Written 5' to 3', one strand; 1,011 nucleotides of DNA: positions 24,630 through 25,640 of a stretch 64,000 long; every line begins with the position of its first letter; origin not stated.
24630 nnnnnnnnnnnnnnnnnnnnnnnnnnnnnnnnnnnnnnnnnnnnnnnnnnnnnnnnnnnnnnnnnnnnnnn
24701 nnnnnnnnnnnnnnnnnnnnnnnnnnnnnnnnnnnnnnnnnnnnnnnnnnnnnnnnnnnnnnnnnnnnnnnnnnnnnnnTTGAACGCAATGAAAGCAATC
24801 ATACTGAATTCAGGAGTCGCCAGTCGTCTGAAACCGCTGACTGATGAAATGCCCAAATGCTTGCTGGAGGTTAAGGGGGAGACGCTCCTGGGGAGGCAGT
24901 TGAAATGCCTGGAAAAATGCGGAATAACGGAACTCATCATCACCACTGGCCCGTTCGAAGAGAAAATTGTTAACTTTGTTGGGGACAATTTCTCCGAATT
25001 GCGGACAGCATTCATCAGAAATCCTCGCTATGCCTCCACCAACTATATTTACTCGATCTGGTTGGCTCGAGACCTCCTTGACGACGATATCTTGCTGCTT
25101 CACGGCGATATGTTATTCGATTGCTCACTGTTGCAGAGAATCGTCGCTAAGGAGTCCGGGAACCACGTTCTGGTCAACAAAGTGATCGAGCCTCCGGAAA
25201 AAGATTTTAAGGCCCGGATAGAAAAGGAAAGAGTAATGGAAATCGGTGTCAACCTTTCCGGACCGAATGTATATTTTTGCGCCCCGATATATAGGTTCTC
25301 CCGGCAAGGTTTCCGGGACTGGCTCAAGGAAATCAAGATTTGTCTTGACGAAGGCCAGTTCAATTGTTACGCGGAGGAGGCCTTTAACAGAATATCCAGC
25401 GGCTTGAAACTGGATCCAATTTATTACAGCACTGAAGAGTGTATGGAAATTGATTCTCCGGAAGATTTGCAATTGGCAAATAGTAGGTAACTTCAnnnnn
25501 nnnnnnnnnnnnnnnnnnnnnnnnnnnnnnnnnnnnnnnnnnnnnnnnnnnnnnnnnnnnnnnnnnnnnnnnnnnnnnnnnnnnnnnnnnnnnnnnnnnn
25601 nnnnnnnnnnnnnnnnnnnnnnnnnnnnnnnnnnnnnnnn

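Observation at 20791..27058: Phosphonate tailoring pathway embedded in the glycan locus (Ppm-NTase fusion, Ppd, Fe-ADH, second cytidylyltransferase, LTA-synthase-like transferase)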

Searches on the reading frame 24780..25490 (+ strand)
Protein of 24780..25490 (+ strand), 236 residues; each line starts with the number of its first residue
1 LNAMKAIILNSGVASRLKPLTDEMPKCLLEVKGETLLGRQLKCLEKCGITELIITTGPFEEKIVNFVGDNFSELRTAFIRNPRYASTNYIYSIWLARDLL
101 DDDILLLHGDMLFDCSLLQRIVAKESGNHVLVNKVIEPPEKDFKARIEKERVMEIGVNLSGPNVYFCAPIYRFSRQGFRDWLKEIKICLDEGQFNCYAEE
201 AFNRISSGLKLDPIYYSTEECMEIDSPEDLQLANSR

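Call 3: search_protein_families(library=pfam, proteins=[window:24780-25490:+])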
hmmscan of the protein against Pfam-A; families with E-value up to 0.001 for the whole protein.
window:24780-25490:+ (236 aa): 2 families
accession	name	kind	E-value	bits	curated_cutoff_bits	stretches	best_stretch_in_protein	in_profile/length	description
PF12804.13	NTP_transf_3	-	5.9e-10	40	27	1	6-132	1-120/160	MobA-like NTP transferase domain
PF00483.29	NTP_transferase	-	2.1e-09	37.7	21.2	1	5-125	1-128/245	Nucleotidyl transferase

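Call 4: search_protein_families(library=ncbifam, proteins=[window:24780-25490:+])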
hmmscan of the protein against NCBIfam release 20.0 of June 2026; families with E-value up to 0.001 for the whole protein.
window:24780-25490:+ (236 aa): 18 families
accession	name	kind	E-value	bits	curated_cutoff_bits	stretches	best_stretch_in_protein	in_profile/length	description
TIGR03992.1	Arch_glmU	subfamily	5.1e-21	75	292.1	1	4-187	1-181/393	bifunctional sugar-1-phosphate nucleotidylyltransferase/acetyltransferase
NF041313.1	UDPGP_AglF_Halo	equivalog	1.2e-19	70.7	400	1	4-135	1-133/234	UTP--glucose-1-phosphate uridylyltransferase AglF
NF041135.1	IPPtranDIPPsyn_Thcocales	equivalog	2.2e-18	66.4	580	1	4-160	1-150/419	bifunctional L-myo-inositol-1-phosphate cytidylyltransferase/CDP-L-myo-inositol myo-inositolphosphotransferase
NF045761.1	NAMPUrTaseMurU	equivalog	8.2e-16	58.5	250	1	4-144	1-149/226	N-acetylmuramate alpha-1-phosphate uridylyltransferase MurU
NF041173.1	Sug_nt_acttase_Thmprot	equivalog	1.7e-12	47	600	1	4-188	1-182/405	bifunctional sugar-1-phosphate nucleotidylyltransferase/acetyltransferase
NF049965.1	GlMnHpPGnyltfHddC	equivalog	2e-11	43.9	300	1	4-149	1-142/221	D-glycero-D-manno-heptose 1-phosphate guanosyltransferase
TIGR01208.1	rmlA_long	equivalog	8.1e-11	41.4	320.25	1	5-139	1-139/353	glucose-1-phosphate thymidylyltransferase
NF052502.1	man1P_GTase_Rv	exception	2.2e-07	30.1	440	1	5-119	2-116/352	mannose-1-phosphate guanylyltransferase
NF045697.1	MurNAcPUrMurU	equivalog_domain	4.5e-07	29.5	370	1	7-70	1-64/229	N-acetylmuramate alpha-1-phosphate uridylyltransferase MurU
NF045665.1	NTPtran_DVU1551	equivalog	1.1e-06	27.9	315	1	4-88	1-76/359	DVU_1551 family NTP transferase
NF010933.0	PRK14353.1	equivalog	1.2e-06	27.4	505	1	3-135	5-134/453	bifunctional UDP-N-acetylglucosamine diphosphorylase/glucosamine-1-phosphate N-acetyltransferase GlmU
TIGR02623.1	G1P_cyt_trans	equivalog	2.3e-05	24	300.25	1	4-67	1-64/255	glucose-1-phosphate cytidylyltransferase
TIGR01207.1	rmlA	equivalog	3.8e-05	22.9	360.65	1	5-140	1-141/286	glucose-1-phosphate thymidylyltransferase RfbA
NF012024.0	PRK15480.1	equivalog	5.3e-05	22.5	588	1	1-138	1-143/292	glucose-1-phosphate thymidylyltransferase RfbA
TIGR03310.1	matur_MocA_YgfJ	equivalog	7.6e-05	22.8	186.45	1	6-131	2-123/188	molybdenum cofactor cytidylyltransferase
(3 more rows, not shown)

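Call 27: search_solved_structures(query=window:24789-25490:+, max_evalue=0.001, show_alignments=2)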
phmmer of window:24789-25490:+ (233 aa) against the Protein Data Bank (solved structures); distinct sequences matched with E-value up to 0.001: 19.
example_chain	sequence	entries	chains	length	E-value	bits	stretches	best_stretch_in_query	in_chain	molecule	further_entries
1jyk_A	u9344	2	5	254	1e-11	47.9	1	1-110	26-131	CTP:phosphocholine Cytidylyltransferase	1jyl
3hl3_A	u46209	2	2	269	2.5e-10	43.4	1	1-184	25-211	Glucose-1-phosphate thymidylyltransferase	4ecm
6pd1_A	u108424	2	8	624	2.6e-10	43.3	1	2-137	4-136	Nucleotidyl transferase/aminotransferase, class V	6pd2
8hhd_A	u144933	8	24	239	5.1e-09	39.1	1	1-142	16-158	Nucleotidyl transferase | N-acetylmuramate alpha-1-phosphate uridylyltransferase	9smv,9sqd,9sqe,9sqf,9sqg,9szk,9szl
4y7t_A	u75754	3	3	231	2.9e-08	36.6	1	1-119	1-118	Nucleotidyl transferase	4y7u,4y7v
8yre_D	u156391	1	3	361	2.6e-07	33.5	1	1-137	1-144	Mannose-1-phosphate guanylyltransferase 1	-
7x8j_A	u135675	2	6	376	2.6e-07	33.5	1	1-137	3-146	Mannose-1-phosphate guanylyltransferase 1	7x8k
4jd0_A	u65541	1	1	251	9.3e-07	31.7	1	2-227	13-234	Nucleotidyl transferase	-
2xme_A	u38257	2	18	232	5.4e-06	29.2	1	1-157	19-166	CTP-INOSITOL-1-PHOSPHATE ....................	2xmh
2ggo_A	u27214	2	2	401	1.3e-05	28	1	1-112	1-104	401aa long hypothetical glucose-1-phosphate thymidylyltransferase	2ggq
5z09_A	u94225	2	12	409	1.7e-05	27.5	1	1-111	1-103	Dual sugar-1-phosphate nucleotidylyltransferase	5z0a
4ho0_A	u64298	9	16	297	3.6e-05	26.5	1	1-159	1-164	Glucose-1-phosphate thymidylyltransferase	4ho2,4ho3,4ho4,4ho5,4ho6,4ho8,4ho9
4mnd_A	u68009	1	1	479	4.7e-05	26.1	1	1-156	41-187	CTP L-myo-inositol-1-phosphate cytidylyltransferase/CDP-L-myo-inositol myo-inositolphospho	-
7whr_B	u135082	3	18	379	6.4e-05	25.7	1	1-108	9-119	Nucleotidyl transferase family protein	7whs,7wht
7d72_K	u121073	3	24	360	0.00036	23.2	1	1-136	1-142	Mannose-1-phosphate guanyltransferase beta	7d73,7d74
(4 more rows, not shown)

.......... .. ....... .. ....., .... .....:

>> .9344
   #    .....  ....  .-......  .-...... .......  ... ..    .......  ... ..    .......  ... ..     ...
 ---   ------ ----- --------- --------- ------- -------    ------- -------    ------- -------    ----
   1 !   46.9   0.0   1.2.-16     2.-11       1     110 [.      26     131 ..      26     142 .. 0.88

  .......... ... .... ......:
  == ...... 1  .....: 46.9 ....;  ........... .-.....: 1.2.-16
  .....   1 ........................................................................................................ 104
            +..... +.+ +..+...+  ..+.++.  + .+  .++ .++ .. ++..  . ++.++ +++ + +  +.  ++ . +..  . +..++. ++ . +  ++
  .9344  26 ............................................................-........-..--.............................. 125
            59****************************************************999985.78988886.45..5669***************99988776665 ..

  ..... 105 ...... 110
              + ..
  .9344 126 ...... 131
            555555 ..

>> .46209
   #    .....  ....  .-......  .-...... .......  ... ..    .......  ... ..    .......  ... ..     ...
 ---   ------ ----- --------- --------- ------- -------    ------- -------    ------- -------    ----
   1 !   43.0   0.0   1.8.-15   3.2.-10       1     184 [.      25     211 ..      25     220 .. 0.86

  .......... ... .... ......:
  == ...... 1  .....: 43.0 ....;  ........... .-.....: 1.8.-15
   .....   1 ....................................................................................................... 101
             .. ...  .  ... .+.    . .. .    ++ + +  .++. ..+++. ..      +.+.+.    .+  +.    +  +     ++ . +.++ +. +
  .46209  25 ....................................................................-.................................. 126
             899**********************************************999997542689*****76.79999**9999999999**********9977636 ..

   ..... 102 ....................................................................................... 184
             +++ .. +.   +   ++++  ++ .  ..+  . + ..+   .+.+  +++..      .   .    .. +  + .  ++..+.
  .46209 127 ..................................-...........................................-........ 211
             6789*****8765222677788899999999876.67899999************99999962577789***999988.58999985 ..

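Call 95: find_homologous_proteins(query=window:24789-25490:+, max_evalue=1e-10)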
Query window:24789-25490:+ (233 aa): 1181 proteins with E <= 1e-10 among 1398 candidates; the best 120 are listed.
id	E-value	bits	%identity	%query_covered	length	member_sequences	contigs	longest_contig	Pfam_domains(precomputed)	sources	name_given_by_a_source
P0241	1.0e-153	527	100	100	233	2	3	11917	PF00483.30,PF12804.14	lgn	-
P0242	1.9e-106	373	66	97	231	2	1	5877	PF00483.30,PF12804.14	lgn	-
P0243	2.4e-98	346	64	99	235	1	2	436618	PF00483.30,PF12804.14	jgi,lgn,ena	-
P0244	1.4e-96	340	64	99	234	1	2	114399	PF00483.30,PF12804.14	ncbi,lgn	-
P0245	6.4e-91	322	61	100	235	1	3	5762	PF00483.30,PF12804.14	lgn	-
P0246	4.4e-89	316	61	99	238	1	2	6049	PF00483.30,PF12804.14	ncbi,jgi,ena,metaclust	metaclust:\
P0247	3.3e-87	310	58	99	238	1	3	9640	PF00483.30,PF12804.14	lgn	-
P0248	1.6e-78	281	57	99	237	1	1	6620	PF00483.30,PF12804.14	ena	-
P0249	2.2e-78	281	55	99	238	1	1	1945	PF00483.30,PF12804.14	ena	-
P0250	3.5e-78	280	55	99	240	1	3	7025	PF00483.30,PF12804.14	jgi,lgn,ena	-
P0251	8.5e-78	279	55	99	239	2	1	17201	PF00483.30,PF12804.14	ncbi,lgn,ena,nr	ncbi:phosphocholine cytidylyltransferase family protein [Candidatus Woesearchaeota archaeon]|nr:phos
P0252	2.4e-77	277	54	99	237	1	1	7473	PF00483.30,PF12804.14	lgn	-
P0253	3.8e-77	277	51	99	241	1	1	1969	PF00483.30,PF12804.14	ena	-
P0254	1.7e-76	275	53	99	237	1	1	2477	PF00483.30,PF12804.14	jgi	jgi:L-glutamine-phosphate cytidylyltransferase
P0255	4.5e-76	273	50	99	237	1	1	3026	PF00483.30,PF12804.14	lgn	-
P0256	5.9e-76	273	50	99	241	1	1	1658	PF00483.30,PF12804.14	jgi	-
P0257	1.1e-75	272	51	99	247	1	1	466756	PF00483.30,PF12804.14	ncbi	-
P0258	1.5e-75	272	54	99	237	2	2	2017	PF00483.30,PF12804.14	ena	-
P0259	2.0e-75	271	53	99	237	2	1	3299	PF00483.30,PF12804.14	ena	-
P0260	2.4e-75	271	53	99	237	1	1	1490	PF00483.30,PF12804.14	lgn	-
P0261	2.6e-75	271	55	99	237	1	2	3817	PF00483.30,PF12804.14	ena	-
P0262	3.3e-75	270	53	99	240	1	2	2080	PF00483.30,PF12804.14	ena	-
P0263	4.2e-75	270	52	99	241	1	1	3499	PF00483.30,PF12804.14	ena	-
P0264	4.8e-75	270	53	99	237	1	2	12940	PF00483.30,PF12804.14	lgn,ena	-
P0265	1.4e-74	268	57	99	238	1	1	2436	PF00483.30,PF12804.14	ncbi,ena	-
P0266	1.4e-74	268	52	99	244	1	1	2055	PF00483.30,PF12804.14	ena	-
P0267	1.6e-74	268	52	100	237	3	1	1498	PF00483.30,PF12804.14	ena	-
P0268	2.8e-74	267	50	99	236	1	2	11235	PF00483.30,PF12804.14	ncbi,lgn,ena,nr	ncbi:MAG: phosphocholine cytidylyltransferase family protein [Candidatus Aenigmarchaeota archaeon]|n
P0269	3.3e-74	267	54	99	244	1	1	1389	PF00483.30,PF12804.14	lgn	-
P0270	4.0e-74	267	51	99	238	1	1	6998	PF00483.30,PF12804.14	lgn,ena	-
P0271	8.3e-74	266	51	99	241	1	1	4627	PF00483.30,PF12804.14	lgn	-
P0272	8.5e-74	266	51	100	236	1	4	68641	PF00483.30,PF12804.14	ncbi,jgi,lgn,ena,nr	ncbi:MAG: phosphocholine cytidylyltransferase family protein [Nanoarchaeota archaeon]|nr:phosphochol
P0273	8.8e-74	266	52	99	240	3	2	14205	PF00483.30,PF12804.14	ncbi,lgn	-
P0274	9.7e-74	266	52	99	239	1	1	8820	PF00483.30,PF12804.14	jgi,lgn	-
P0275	1.1e-73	266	53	99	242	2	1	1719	PF00483.30,PF12804.14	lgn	-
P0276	1.1e-73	265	53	99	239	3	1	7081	PF00483.30,PF12804.14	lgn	-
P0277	1.1e-73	265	52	99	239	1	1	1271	PF00483.30,PF12804.14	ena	-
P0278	1.2e-73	265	51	99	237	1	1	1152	PF00483.30,PF12804.14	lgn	-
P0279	1.2e-73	265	55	100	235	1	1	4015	PF00483.30,PF12804.14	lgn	-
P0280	2.0e-73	265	52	100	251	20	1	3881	PF00483.30,PF12804.14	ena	-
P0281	2.7e-73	264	56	99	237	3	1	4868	PF00483.30,PF12804.14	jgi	-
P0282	4.0e-73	264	52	99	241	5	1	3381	PF00483.30,PF12804.14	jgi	jgi:phosphoenolpyruvate phosphomutase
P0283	6.5e-73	263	52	99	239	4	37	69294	PF00483.30,PF12804.14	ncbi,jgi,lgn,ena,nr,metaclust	ncbi:phosphocholine cytidylyltransferase family protein [Candidatus Woesearchaeota archaeon]|nr:phos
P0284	9.1e-73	262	51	99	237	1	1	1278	PF00483.30,PF12804.14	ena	-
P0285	9.1e-73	262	56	99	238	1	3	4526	PF00483.30,PF12804.14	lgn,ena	-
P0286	9.8e-73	262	52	100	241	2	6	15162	PF00483.30,PF20202.5,PF12804.14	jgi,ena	-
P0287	1.0e-72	262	53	99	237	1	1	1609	PF00483.30,PF12804.14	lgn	-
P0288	1.2e-72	262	53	100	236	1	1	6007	PF00483.30,PF12804.14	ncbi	-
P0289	1.6e-72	262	52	99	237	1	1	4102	PF00483.30,PF12804.14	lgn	-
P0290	1.7e-72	262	52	99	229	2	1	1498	PF00483.30,PF12804.14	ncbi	-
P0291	1.8e-72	262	54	100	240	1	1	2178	PF00483.30,PF12804.14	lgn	-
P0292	1.8e-72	261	52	99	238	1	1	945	PF00483.30,PF12804.14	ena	-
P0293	1.9e-72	261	50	99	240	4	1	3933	PF00483.30,PF20202.5,PF12804.14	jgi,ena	-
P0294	2.2e-72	261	52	100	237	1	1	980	PF00483.30,PF12804.14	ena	-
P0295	2.4e-72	261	51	99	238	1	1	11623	PF00483.30,PF12804.14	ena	-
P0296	2.5e-72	261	51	99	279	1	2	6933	PF00483.30,PF12804.14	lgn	-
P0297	3.0e-72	261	53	100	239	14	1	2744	PF00483.30,PF12804.14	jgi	jgi:phosphoenolpyruvate phosphomutase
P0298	4.9e-72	260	50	99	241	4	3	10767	PF00483.30,PF20202.5,PF12804.14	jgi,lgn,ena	-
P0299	5.1e-72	260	50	99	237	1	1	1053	PF00483.30,PF12804.14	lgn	-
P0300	5.4e-72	260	51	99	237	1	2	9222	PF00483.30,PF12804.14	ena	-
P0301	5.6e-72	260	54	100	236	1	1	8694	PF00483.30,PF12804.14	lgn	-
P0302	6.7e-72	260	51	99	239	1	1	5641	PF00483.30,PF12804.14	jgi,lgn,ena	-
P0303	8.2e-72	259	55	99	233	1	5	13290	PF00483.30,PF12804.14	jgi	-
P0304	1.1e-71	259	52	99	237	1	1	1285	PF00483.30,PF12804.14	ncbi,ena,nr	ncbi:MAG: phosphocholine cytidylyltransferase family protein [Methanophagales archaeon]|nr:phosphoch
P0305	1.1e-71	259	52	99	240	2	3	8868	PF00483.30,PF12804.14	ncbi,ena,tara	tara:strand:+ start:257 stop:979 length:723 start_codon:yes stop_codon:yes gene_type:complete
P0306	1.1e-71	259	51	100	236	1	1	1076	PF00483.30,PF12804.14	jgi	-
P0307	1.1e-71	259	52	99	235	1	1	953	PF00483.30,PF12804.14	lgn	-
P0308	1.3e-71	259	53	99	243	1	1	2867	PF00483.30,PF12804.14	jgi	-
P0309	1.4e-71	259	53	100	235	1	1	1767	PF00483.30,PF12804.14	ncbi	-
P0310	1.6e-71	258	51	99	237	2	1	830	PF00483.30,PF12804.14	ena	-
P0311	2.4e-71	258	52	99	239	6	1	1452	PF00483.30,PF12804.14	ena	-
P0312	2.4e-71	258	52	100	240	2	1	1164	PF00483.30,PF12804.14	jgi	-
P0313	2.4e-71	258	49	100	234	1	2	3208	PF00483.30,PF20202.5,PF12804.14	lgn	-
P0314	3.0e-71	258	50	100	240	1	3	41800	PF00483.30,PF12804.14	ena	-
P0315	3.7e-71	257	50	100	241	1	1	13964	PF00483.30,PF12804.14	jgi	-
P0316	5.1e-71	257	51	99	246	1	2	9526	PF00483.30,PF12804.14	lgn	-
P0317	5.2e-71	257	52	99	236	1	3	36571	PF00483.30,PF12804.14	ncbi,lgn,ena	ncbi:MAG: sugar phosphate nucleotidyltransferase [Nanoarchaeota archaeon]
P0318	7.5e-71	256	50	100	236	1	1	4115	PF00483.30,PF12804.14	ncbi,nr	ncbi:phosphocholine cytidylyltransferase family protein [Methanophagales archaeon]|nr:MAG: phosphoch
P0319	8.0e-71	256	51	99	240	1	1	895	PF00483.30,PF12804.14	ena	-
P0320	8.4e-71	256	50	99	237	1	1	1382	PF00483.30,PF12804.14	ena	-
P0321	1.2e-70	256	51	100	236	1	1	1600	PF00483.30,PF12804.14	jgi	jgi:choline kinase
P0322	1.3e-70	255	52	99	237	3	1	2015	PF00483.30,PF12804.14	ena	-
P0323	1.3e-70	255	50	99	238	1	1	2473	PF00483.30,PF12804.14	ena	-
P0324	1.6e-70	255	49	99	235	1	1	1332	PF00483.30,PF20202.5,PF12804.14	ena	-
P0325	2.9e-70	254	51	99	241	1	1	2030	PF00483.30,PF12804.14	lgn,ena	-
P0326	3.8e-70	254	53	99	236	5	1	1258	PF00483.30,PF12804.14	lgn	-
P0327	4.1e-70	254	47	100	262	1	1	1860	PF00483.30,PF12804.14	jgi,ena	-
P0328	4.8e-70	254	53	99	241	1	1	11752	PF00483.30,PF12804.14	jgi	-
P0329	5.0e-70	254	49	99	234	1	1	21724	PF00483.30,PF12804.14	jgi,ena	-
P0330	5.5e-70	253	53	99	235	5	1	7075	PF00483.30,PF12804.14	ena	-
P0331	5.7e-70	253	53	99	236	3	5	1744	PF00483.30,PF12804.14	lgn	-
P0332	6.1e-70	253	50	98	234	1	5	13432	PF00483.30,PF12804.14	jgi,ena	-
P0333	6.3e-70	253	50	100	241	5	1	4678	PF00483.30,PF12804.14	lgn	-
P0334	6.4e-70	253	50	97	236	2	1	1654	PF00483.30,PF12804.14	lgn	-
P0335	8.3e-70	253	50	100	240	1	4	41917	PF00483.30,PF12804.14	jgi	-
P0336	8.4e-70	253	50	100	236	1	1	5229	PF00483.30,PF12804.14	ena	-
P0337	1.0e-69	252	51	99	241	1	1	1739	PF00483.30,PF20202.5,PF12804.14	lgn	-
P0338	1.1e-69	252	50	99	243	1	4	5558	PF00483.30,PF12804.14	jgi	jgi:choline kinase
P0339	1.3e-69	252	51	100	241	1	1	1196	PF00483.30,PF12804.14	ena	-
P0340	2.0e-69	252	50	99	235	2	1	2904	PF00483.30,PF20202.5,PF12804.14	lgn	-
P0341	2.4e-69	251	50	99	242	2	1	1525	PF00483.30,PF12804.14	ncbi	-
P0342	2.5e-69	251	48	100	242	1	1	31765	PF00483.30,PF20202.5,PF12804.14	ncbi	-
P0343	2.7e-69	251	50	99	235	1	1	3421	PF00483.30,PF12804.14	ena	-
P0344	2.8e-69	251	51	98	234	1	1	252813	PF00483.30,PF12804.14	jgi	jgi:phosphoenolpyruvate phosphomutase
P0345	3.1e-69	251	51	99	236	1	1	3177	PF00483.30,PF12804.14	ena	-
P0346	3.6e-69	251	51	100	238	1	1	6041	PF00483.30,PF12804.14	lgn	-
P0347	4.0e-69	251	49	99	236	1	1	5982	PF00483.30,PF20202.5,PF12804.14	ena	-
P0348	7.8e-69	250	53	99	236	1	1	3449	PF00483.30,PF01128.26,PF12804.14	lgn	-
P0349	7.9e-69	250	50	100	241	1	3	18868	PF00483.30,PF12804.14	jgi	-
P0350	8.1e-69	250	51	99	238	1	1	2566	PF00483.30,PF12804.14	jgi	-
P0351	9.7e-69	249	51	100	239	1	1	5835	PF00483.30,PF12804.14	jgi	jgi:phosphoenolpyruvate phosphomutase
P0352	1.3e-68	249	51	99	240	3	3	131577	PF00483.30,PF12804.14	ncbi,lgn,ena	ncbi:MAG: phosphocholine cytidylyltransferase family protein [Nanoarchaeota archaeon]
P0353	1.4e-68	249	49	98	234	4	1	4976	PF00483.30,PF20202.5,PF12804.14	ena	-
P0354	1.6e-68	249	49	100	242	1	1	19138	PF00483.30,PF20202.5,PF12804.14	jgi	-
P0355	3.1e-68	248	50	100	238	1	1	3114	PF00483.30,PF12804.14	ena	-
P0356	3.4e-68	248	50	99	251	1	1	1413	PF00483.30,PF12804.14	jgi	jgi:phosphoenolpyruvate phosphomutase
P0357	3.5e-68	247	50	99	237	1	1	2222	PF00483.30,PF12804.14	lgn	-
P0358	3.8e-68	247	49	99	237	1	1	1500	PF00483.30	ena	-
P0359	4.3e-68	247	50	100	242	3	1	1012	PF00483.30,PF12804.14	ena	-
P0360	4.5e-68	247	52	99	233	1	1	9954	PF00483.30,PF12804.14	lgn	-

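Call 96: find_encoding_contigs(protein=P0283, flank=6000, max_places=2)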
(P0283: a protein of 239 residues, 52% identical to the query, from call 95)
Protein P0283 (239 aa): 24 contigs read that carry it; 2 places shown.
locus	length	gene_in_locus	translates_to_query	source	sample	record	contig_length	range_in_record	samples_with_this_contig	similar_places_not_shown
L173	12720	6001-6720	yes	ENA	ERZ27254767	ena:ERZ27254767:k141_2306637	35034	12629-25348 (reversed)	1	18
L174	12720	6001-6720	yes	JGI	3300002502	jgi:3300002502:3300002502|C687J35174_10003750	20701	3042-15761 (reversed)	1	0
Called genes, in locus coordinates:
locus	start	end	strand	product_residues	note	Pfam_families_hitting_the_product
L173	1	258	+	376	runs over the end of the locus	PF00884:Sulfatase, PF16347:SGSH_C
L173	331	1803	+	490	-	PF02310:B12-binding, PF04055:Radical_SAM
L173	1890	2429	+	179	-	PF01467:CTP_transf_like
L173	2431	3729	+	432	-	PF01467:CTP_transf_like, PF13714:PEP_mutase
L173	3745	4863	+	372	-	PF02776:TPP_enzyme_N, PF02775:TPP_enzyme_C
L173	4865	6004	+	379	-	PF00465:Fe-ADH, PF13685:Fe-ADH_2, PF25137:ADH_Fe_C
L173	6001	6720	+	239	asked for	PF00483:NTP_transferase, PF12804:NTP_transf_3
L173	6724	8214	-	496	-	PF01943:Polysacc_synt, PF13440:Polysacc_synt_3, PF01554:MatE (weak)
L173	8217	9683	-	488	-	PF02366:PMT (weak), PF09594:GT87 (weak), PF13231:PMT_2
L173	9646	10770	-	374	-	PF00534:Glycos_transf_1, PF13692:Glyco_trans_1_4, PF13524:Glyco_trans_1_2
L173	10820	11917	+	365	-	PF02350:Epimerase_2, PF04007:DUF354 (weak)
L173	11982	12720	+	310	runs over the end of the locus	PF01073:3Beta_HSD, PF01370:Epimerase, PF02719:Polysacc_synt_2, PF04321:RmlD_sub_bind, PF13460:NAD_binding_10, PF16363:GDP_Man_Dehyd, PF07993:NAD_binding_4 (weak)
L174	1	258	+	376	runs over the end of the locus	-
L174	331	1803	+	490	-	PF02310:B12-binding, PF04055:Radical_SAM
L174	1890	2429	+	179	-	PF01467:CTP_transf_like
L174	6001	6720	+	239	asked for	PF00483:NTP_transferase, PF12804:NTP_transf_3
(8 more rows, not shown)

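Call 97: find_encoding_contigs(protein=P0257, flank=6000, max_places=1)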
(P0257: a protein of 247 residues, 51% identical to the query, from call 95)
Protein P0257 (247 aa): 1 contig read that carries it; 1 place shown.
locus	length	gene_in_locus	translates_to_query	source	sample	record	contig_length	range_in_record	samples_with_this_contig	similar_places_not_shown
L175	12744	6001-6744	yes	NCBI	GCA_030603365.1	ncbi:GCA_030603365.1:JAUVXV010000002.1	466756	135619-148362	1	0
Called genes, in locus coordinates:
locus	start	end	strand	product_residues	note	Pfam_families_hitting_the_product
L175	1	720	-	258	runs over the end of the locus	PF04991:LicD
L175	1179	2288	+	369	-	-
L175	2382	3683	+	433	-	PF01467:CTP_transf_like, PF13714:PEP_mutase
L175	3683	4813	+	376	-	PF02776:TPP_enzyme_N, PF02775:TPP_enzyme_C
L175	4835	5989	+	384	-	PF00465:Fe-ADH, PF13685:Fe-ADH_2, PF25137:ADH_Fe_C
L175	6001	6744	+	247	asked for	PF00483:NTP_transferase, PF12804:NTP_transf_3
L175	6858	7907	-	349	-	PF03102:NeuB, PF08666:SAF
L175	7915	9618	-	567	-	PF02348:CTP_transf_3, PF04101:Glyco_tran_28_C (weak)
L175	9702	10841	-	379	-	PF00685:Sulfotransfer_1 (weak), PF13469:Sulfotransfer_3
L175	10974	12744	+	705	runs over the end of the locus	PF05935:Arylsulfotrans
